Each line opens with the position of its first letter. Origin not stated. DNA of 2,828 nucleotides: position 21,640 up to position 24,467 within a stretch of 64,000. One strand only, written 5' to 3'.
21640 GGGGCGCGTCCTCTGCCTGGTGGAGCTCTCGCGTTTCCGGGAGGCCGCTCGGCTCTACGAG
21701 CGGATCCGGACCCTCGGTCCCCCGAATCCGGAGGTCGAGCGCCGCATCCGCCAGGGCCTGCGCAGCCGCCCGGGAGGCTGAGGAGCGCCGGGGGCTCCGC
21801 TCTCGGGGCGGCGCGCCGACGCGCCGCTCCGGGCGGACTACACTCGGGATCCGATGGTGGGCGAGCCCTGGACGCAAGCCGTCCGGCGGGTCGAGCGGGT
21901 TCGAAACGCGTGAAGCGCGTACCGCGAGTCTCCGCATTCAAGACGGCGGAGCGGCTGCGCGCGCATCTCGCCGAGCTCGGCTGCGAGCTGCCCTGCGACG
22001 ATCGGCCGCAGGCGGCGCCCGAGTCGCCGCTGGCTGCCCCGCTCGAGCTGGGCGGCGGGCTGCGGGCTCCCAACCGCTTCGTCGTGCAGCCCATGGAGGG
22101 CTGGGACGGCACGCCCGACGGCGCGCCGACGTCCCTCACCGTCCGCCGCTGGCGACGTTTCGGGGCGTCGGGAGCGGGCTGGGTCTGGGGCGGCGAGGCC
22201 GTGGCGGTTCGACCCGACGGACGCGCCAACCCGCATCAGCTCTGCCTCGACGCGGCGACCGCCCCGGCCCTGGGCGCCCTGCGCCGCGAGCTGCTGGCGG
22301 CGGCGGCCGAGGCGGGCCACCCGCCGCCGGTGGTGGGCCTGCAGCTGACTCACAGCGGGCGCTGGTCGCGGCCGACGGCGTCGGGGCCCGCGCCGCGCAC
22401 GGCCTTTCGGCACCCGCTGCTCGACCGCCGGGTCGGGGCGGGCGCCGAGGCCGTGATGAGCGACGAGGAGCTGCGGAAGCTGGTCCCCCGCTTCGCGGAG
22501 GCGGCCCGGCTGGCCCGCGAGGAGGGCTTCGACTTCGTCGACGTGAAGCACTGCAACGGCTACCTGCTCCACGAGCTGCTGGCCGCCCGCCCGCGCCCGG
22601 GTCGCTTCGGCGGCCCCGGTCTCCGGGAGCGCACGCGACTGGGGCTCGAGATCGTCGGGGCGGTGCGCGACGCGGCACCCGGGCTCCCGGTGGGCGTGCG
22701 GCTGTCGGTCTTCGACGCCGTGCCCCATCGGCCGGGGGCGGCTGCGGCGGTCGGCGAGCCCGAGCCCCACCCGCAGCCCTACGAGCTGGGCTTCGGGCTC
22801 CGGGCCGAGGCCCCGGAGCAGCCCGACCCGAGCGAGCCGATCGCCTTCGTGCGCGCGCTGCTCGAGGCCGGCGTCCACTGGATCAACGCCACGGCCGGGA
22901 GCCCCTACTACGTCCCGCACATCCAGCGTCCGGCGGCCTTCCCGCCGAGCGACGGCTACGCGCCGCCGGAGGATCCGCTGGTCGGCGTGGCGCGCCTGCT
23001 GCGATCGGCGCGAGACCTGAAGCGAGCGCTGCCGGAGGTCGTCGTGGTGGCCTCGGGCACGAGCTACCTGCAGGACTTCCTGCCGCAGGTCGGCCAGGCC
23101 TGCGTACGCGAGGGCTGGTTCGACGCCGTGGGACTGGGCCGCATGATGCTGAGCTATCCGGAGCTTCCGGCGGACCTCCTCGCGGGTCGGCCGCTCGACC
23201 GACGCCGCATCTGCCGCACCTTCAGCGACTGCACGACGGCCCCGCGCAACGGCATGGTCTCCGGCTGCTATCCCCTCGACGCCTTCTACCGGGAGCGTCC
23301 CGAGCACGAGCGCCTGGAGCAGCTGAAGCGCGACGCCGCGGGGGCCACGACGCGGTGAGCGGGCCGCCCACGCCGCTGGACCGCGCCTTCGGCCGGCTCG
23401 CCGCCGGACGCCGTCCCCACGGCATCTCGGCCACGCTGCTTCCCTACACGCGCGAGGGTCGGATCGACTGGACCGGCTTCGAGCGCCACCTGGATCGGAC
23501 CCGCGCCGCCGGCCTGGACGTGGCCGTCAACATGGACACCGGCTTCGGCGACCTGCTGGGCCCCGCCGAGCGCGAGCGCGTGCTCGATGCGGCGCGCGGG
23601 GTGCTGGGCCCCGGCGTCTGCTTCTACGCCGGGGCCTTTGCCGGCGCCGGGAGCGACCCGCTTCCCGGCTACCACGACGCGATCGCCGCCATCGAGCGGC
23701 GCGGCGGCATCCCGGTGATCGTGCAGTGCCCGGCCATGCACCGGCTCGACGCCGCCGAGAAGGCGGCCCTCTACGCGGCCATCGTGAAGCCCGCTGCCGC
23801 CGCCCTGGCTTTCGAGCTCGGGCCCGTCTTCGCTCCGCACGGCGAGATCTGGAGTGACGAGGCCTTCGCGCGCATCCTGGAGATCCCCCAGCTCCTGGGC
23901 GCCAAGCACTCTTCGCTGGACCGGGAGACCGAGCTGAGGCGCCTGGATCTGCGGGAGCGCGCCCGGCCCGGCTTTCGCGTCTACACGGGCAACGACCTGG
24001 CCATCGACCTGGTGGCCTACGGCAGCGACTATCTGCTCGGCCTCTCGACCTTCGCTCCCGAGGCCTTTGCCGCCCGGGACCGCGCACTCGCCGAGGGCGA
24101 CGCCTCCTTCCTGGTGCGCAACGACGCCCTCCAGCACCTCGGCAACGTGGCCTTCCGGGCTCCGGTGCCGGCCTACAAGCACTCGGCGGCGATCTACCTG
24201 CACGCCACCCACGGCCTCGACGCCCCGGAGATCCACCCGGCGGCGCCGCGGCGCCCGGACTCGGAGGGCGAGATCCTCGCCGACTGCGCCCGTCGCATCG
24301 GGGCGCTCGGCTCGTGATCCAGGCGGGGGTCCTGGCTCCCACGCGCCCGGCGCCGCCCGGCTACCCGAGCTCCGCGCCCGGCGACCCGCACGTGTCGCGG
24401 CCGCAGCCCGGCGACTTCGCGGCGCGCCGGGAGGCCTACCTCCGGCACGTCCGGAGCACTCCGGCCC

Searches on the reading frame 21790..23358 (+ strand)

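Call 19: search_protein_families(library=pfam, proteins=[window:21790-23358:+], max_evalue=0.001)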
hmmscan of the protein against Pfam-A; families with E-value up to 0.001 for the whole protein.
window:21790-23358:+ (522 aa): 1 family
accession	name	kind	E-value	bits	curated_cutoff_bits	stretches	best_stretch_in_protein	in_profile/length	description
PF00724.26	Oxidored_FMN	-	4.6e-19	69.3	27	1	83-311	4-231/342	NADH:flavin oxidoreductase / NADH oxidase family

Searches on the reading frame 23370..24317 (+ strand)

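Call 19: search_protein_families(library=pfam, proteins=[window:23370-24317:+], max_evalue=0.001)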
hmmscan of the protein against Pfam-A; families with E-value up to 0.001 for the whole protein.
window:23370-24317:+ (315 aa): 1 family
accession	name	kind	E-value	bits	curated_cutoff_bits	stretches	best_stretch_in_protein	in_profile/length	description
PF06187.17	DUF993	-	1e-06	28.4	24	1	100-273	133-322/382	Protein of unknown function (DUF993)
